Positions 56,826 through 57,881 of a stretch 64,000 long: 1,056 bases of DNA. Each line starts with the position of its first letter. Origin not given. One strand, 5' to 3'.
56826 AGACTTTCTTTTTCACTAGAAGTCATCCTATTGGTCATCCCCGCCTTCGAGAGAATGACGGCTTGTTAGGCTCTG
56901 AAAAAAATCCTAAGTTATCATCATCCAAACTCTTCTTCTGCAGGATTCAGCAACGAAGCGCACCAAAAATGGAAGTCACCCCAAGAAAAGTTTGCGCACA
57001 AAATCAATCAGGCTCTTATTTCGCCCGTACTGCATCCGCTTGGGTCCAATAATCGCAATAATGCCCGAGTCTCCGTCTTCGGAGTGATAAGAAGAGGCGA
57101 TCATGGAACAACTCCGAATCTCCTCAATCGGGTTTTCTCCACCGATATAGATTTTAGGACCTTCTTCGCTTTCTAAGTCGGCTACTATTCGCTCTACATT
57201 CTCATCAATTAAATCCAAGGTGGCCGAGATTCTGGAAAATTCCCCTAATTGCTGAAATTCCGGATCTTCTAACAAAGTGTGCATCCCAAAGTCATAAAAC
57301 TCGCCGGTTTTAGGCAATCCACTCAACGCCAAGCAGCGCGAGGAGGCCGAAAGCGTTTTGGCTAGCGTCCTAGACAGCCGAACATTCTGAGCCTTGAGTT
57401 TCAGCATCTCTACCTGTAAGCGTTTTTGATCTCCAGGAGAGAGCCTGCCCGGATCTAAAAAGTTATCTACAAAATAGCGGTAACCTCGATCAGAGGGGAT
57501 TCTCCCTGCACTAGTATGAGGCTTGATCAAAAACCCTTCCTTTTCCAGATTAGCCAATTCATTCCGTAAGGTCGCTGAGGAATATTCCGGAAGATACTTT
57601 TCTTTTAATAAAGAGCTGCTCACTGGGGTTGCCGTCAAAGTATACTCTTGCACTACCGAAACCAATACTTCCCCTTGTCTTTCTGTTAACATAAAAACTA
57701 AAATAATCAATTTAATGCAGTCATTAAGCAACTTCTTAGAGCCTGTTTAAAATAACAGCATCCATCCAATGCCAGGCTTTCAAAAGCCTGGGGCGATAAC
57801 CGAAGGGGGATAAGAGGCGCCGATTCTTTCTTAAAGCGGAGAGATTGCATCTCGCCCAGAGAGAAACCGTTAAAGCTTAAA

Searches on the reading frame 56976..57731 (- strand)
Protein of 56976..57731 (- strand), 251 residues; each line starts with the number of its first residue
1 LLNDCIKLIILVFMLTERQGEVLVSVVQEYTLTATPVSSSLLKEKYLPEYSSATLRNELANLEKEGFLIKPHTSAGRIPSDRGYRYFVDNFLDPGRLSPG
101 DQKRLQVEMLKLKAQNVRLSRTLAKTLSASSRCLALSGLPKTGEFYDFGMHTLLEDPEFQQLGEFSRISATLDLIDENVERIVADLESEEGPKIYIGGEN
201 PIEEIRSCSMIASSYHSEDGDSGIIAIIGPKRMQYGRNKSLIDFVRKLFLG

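Call 11: search_protein_families(library=pfam, proteins=[window:56976-57731:-], max_evalue=0.00001)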
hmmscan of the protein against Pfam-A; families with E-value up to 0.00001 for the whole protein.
window:56976-57731:- (251 aa): 1 family
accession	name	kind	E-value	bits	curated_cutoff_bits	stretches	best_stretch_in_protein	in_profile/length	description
PF01628.27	HrcA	-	2.2e-20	74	22.2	1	112-237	98-213/215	HrcA protein C terminal domain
